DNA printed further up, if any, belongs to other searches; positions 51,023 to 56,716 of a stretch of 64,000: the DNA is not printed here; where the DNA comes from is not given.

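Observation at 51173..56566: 1797-aa S8 protease carrying both a dockerin and a cohesin-like module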

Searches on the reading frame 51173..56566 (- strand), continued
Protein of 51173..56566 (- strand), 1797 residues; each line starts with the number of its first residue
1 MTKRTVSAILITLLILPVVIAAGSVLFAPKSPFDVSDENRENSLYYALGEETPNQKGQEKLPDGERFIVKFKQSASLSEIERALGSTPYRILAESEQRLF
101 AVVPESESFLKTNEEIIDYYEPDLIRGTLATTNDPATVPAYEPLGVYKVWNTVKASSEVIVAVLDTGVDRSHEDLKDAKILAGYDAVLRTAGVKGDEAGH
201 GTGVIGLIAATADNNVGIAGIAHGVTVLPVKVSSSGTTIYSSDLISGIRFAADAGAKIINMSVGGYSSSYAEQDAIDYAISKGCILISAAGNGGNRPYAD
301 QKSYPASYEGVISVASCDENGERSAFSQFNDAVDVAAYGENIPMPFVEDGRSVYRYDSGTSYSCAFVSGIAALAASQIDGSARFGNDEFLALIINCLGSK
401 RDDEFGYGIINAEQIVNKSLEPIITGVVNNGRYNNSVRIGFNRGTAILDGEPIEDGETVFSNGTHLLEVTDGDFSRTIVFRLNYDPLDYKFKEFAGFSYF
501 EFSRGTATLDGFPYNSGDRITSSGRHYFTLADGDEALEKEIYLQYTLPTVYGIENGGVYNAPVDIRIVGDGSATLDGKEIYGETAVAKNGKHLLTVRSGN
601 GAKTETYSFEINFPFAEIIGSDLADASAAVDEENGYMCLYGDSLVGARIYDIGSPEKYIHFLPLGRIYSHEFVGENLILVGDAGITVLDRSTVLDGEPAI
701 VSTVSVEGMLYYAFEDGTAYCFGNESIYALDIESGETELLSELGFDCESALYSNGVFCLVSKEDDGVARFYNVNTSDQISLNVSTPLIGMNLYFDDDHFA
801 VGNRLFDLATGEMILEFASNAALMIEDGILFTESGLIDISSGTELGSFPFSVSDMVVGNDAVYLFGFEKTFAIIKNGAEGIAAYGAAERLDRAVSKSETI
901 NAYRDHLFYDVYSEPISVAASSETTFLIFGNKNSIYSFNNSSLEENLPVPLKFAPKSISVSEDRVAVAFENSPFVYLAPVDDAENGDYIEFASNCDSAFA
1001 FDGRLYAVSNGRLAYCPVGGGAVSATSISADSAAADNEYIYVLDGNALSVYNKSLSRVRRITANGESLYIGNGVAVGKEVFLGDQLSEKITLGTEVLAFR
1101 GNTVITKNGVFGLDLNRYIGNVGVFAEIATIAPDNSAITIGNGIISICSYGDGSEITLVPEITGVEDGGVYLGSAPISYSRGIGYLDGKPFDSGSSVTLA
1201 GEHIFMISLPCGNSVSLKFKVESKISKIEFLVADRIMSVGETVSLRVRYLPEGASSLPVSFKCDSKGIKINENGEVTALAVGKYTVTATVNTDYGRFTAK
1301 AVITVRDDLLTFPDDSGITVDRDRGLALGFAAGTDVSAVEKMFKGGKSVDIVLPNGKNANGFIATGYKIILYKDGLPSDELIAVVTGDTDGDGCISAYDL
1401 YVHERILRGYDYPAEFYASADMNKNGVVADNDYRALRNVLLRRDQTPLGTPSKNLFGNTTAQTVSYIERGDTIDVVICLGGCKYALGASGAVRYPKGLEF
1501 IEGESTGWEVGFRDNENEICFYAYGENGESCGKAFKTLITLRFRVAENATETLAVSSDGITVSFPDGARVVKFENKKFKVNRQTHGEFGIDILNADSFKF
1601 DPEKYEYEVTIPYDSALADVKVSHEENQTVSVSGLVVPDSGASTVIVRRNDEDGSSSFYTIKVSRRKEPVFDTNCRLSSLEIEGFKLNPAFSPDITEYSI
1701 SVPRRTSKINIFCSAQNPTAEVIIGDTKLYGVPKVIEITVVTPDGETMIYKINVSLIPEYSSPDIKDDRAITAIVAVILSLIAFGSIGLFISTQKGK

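Call 9: find_homologous_proteins(query=window:51176-56566:-, max_evalue=0.00001)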
Query window:51176-56566:- (1797 aa): 308 proteins with E <= 0.00001 among 8000 candidates; the best 120 are listed.
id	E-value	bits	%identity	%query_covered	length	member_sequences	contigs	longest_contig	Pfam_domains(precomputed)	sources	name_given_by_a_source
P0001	0.0e+0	3997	100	100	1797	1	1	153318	PF12733.14,PF00082.28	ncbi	-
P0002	0.0e+0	2230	58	98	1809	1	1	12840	PF12733.14,PF00082.28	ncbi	-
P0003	0.0e+0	2222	57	100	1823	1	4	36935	PF12733.14,PF00082.28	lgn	-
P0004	0.0e+0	2175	56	97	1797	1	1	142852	PF12733.14,PF00082.28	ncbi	-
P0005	0.0e+0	2154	56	99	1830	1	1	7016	PF12733.14,PF00404.25,PF00082.28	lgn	-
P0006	0.0e+0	2150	57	98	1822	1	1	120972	PF12733.14,PF00404.25,PF00082.28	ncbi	-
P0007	0.0e+0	2129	56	98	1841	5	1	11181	PF12733.14,PF00082.28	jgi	-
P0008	0.0e+0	2129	54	99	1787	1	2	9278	PF12733.14,PF00082.28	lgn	-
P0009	0.0e+0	2128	56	98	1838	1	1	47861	PF12733.14,PF00404.25,PF00082.28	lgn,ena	-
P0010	0.0e+0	2123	54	100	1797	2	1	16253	PF12733.14,PF00404.25,PF00082.28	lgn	-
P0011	0.0e+0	2115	55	100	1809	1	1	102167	PF12733.14,PF00082.28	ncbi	-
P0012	0.0e+0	2099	56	98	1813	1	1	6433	PF12733.14,PF00404.25,PF00082.28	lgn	-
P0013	0.0e+0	2079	53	99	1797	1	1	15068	PF12733.14,PF00404.25,PF00082.28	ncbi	-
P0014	0.0e+0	2074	54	99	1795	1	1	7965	PF12733.14,PF00404.25,PF00082.28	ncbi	-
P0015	0.0e+0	2052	53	100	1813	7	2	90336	PF12733.14,PF00404.25,PF00082.28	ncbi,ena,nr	ncbi:MAG: S8 family serine peptidase [Clostridia bacterium]|nr:S8 family serine peptidase [Clostridi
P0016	0.0e+0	2047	54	98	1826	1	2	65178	PF12733.14,PF00404.25,PF00082.28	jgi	-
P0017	0.0e+0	2044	54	97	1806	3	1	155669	PF12733.14,PF00404.25,PF00082.28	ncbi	-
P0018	0.0e+0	2044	53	100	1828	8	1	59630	PF12733.14,PF00404.25,PF00082.28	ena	-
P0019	0.0e+0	2035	52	100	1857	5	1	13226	PF12733.14,PF00082.28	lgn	-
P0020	0.0e+0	2027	54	97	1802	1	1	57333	PF12733.14,PF00082.28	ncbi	-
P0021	0.0e+0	2005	51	100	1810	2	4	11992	PF12733.14,PF00082.28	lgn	-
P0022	0.0e+0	2002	53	100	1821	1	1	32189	PF12733.14,PF00082.28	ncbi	-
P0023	0.0e+0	1995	54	98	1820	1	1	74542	PF12733.14,PF00404.25,PF00082.28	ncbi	-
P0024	0.0e+0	1986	52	99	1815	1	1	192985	PF12733.14,PF00082.28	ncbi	-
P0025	0.0e+0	1978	52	99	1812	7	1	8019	PF12733.14,PF00082.28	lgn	-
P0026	0.0e+0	1972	52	97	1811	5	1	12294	PF12733.14,PF00404.25,PF25852.1,PF00082.28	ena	-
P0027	0.0e+0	1971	51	98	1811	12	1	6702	PF12733.14,PF00082.28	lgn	-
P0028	0.0e+0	1969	52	98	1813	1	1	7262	PF12733.14,PF00404.25,PF00082.28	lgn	-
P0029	0.0e+0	1961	51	98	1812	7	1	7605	PF12733.14,PF00404.25,PF00082.28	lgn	-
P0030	0.0e+0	1960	51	98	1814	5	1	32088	PF12733.14,PF00082.28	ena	-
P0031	0.0e+0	1959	52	98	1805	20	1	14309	PF12733.14,PF00404.25,PF00082.28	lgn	-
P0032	0.0e+0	1959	50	100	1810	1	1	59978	PF12733.14,PF00404.25,PF00082.28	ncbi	-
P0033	0.0e+0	1958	51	99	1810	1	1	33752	PF12733.14,PF00404.25,PF00082.28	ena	-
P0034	0.0e+0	1954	53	98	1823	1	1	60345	PF12733.14,PF00404.25,PF00082.28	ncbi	-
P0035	0.0e+0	1953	51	99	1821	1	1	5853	PF12733.14,PF00404.25,PF00082.28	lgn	-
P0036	0.0e+0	1952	52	98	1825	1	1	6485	PF12733.14,PF00404.25,PF00082.28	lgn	-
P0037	0.0e+0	1941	52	100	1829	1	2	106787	PF12733.14,PF00082.28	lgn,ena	-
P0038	0.0e+0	1926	50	100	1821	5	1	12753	PF12733.14,PF00404.25,PF00082.28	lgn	-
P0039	0.0e+0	1924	51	98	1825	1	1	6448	PF12733.14,PF00404.25,PF00082.28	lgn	-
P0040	0.0e+0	1909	52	98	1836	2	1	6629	PF12733.14,PF00404.25,PF00082.28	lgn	-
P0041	0.0e+0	1903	52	98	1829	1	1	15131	PF12733.14,PF00404.25,PF00082.28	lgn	-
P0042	0.0e+0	1888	50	97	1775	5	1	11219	PF12733.14,PF00082.28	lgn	-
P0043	0.0e+0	1884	49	100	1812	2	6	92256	PF12733.14,PF00082.28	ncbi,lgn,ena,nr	ncbi:MAG: S8 family serine peptidase [Clostridia bacterium]|nr:S8 family serine peptidase [Clostridi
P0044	0.0e+0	1863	49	100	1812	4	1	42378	PF12733.14,PF00082.28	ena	-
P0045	0.0e+0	1862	50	98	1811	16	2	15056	PF12733.14,PF00082.28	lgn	-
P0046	0.0e+0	1813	48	98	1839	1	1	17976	PF12733.14,PF00082.28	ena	-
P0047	0.0e+0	1795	47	100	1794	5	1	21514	PF12733.14,PF00404.25,PF00082.28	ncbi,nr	ncbi:MAG: S8 family serine peptidase [Clostridia bacterium]|nr:S8 family serine peptidase [Clostridi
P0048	0.0e+0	1792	48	98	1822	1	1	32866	PF12733.14,PF00082.28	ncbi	-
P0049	0.0e+0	1790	48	100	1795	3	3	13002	PF12733.14,PF00404.25,PF00082.28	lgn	-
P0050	0.0e+0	1787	50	96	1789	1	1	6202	PF12733.14,PF00404.25,PF00082.28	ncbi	-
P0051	0.0e+0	1782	47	99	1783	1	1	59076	PF12733.14,PF00404.25,PF00082.28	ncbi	-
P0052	0.0e+0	1780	48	98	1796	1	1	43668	PF12733.14,PF00404.25,PF00082.28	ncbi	-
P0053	0.0e+0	1776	47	98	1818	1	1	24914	PF12733.14,PF00082.28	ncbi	-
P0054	0.0e+0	1776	48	98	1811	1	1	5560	PF12733.14,PF00404.25,PF00082.28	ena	-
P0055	0.0e+0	1768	48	98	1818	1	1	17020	PF12733.14,PF02368.25,PF00082.28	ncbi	-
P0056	0.0e+0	1757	47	100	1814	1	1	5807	PF12733.14,PF00082.28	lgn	-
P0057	0.0e+0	1754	47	100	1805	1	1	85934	PF12733.14,PF00404.25,PF02368.25,PF00082.28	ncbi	-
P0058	0.0e+0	1748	47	97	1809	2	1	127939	PF12733.14,PF00082.28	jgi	-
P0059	0.0e+0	1747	48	99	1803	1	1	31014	PF12733.14,PF00082.28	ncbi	-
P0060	0.0e+0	1739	47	100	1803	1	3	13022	PF12733.14,PF00082.28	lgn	-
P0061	0.0e+0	1734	48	98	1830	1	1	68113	PF00404.25,PF00082.28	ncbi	-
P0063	0.0e+0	1703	47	98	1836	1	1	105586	PF12733.14,PF00404.25,PF00082.28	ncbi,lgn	-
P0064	0.0e+0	1700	47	98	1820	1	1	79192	PF00404.25,PF00082.28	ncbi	-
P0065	0.0e+0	1696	47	98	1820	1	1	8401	PF00404.25,PF00082.28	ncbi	-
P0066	0.0e+0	1687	47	98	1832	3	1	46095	PF12733.14,PF00404.25,PF00082.28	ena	-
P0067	0.0e+0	1680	46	97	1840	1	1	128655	PF00404.25,PF00082.28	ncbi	-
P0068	0.0e+0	1662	47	97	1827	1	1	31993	PF00404.25,PF00082.28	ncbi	-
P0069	0.0e+0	1644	45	98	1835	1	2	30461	PF12733.14,PF00082.28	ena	-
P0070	0.0e+0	1640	46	97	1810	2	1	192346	PF00404.25,PF00082.28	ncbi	-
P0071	0.0e+0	1576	45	98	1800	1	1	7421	PF12733.14,PF00404.25,PF00082.28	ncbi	-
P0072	0.0e+0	1557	44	99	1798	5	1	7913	PF12733.14,PF00404.25,PF00082.28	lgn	-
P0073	0.0e+0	1438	43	98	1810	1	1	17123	PF12733.14,PF00082.28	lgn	-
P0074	0.0e+0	1422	42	98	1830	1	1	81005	PF12733.14,PF00082.28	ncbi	-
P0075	0.0e+0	1421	42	99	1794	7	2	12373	PF12733.14,PF00404.25,PF00082.28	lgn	-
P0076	0.0e+0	1418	42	98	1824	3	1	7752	PF12733.14,PF00404.25,PF00082.28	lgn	-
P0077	0.0e+0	1413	42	98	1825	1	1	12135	PF12733.14,PF00082.28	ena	-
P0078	0.0e+0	1372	40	100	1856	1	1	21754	PF12733.14,PF00082.28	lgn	-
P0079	0.0e+0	1317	41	98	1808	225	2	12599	PF12733.14,PF00082.28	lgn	-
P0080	0.0e+0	1313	41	95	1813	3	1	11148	PF12733.14,PF00082.28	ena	-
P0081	0.0e+0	1263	40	98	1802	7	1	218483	PF12733.14,PF00082.28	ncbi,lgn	-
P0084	1.6e-298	1012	36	96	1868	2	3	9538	PF12733.14,PF02368.25,PF00082.28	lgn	-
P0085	1.6e-290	985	34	100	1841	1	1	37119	PF12733.14,PF00404.25,PF02368.25,PF00082.28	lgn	-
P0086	9.9e-288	976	35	100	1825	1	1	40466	PF12733.14,PF00404.25,PF00963.25,PF00082.28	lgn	-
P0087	6.6e-283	960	34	98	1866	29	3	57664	PF12733.14,PF02368.25,PF00082.28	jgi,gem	-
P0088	3.9e-274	931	34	98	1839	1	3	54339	PF12733.14,PF00404.25,PF00082.28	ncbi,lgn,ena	-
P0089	4.3e-270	918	34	99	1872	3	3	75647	PF12733.14,PF00404.25,PF00082.28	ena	-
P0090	6.6e-265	900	33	98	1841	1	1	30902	PF12733.14,PF00404.25,PF00082.28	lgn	-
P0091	1.6e-264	899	34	94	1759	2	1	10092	PF12733.14,PF00404.25,PF00082.28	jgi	-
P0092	1.2e-261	890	34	96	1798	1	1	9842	PF12733.14,PF00404.25,PF00082.28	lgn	-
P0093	7.4e-258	877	34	97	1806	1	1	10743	PF12733.14,PF00404.25,PF00082.28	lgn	-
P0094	1.1e-256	873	34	95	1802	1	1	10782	PF12733.14,PF00404.25,PF00082.28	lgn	-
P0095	3.0e-254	865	35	94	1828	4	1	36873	PF12733.14,PF00404.25,PF00082.28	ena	-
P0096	1.4e-252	860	32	100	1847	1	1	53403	PF12733.14,PF00082.28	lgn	-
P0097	6.0e-251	854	33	98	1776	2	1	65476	PF12733.14,PF00404.25,PF00082.28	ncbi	-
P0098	1.9e-249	849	34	96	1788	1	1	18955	PF12733.14,PF00404.25,PF00082.28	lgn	-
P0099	5.2e-248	844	32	98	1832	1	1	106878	PF12733.14,PF00404.25,PF00082.28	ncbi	-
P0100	8.7e-248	844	33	96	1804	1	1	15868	PF12733.14,PF00404.25,PF00082.28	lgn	-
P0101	1.7e-247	843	33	98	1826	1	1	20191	PF00404.25,PF00082.28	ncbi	-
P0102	1.2e-246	840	32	98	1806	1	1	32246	PF12733.14,PF00404.25,PF00082.28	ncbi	-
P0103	8.3e-244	830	33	98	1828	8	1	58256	PF12733.14,PF00082.28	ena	-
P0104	8.8e-243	827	33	97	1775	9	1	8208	PF12733.14,PF00404.25,PF00082.28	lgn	-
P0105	1.1e-242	827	34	97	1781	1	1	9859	PF12733.14,PF00404.25,PF00963.25,PF00082.28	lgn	-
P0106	7.2e-242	824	33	96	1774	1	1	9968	PF12733.14,PF00404.25,PF00082.28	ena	-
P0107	1.5e-240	820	32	99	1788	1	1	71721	PF12733.14,PF00404.25,PF00082.28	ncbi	-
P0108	3.5e-240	818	33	96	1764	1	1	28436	PF12733.14,PF00404.25,PF00082.28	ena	-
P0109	2.8e-239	815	33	97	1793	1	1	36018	PF12733.14,PF00404.25,PF00082.28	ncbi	-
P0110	7.5e-239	814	33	98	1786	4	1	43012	PF12733.14,PF00404.25,PF00082.28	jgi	-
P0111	1.3e-238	813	33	97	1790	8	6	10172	PF12733.14,PF00404.25,PF00082.28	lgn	-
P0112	2.8e-236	806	32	98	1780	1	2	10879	PF12733.14,PF00404.25,PF00082.28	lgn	-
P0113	4.9e-233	795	33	97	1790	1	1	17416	PF12733.14,PF00404.25,PF00082.28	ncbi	-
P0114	1.0e-229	784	32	96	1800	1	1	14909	PF12733.14,PF00404.25,PF00082.28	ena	-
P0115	1.3e-228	780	32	96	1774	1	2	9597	PF12733.14,PF00404.25,PF00082.28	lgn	-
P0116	1.3e-227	777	33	98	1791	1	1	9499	PF12733.14,PF00404.25,PF00082.28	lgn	-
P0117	8.7e-212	724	31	100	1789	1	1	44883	PF00404.25,PF00082.28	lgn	-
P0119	3.9e-202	692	35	79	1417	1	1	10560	PF00404.25,PF00082.28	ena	-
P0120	7.1e-200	685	31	95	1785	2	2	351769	PF12733.14,PF00404.25,PF00082.28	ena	-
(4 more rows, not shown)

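Call 18: find_encoding_contigs(protein=P0001, flank=3000, max_places=3)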
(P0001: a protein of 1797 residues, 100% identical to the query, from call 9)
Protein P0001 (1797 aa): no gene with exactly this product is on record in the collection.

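Call 34: find_related_loci(query=P0001, collection=genome_contigs, flank=8000)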
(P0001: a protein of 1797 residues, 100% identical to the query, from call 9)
Query P0001 (1797 aa) in genome_contigs; peptide patterns used: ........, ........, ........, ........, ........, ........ (x = any residue, [..] = any of these).
98 stretches matched a pattern; 1 encode a relative of the query (tblastn E <= 1e-3); 1 distinct loci.
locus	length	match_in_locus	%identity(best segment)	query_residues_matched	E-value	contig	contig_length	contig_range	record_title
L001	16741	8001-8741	31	150-373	3e-23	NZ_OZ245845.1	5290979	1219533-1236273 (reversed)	MAG: Winogradskyella sp. isolate a25b88cc-6602-4e3b-a4f0-df5fe21f6838 chromosome 1, complete sequence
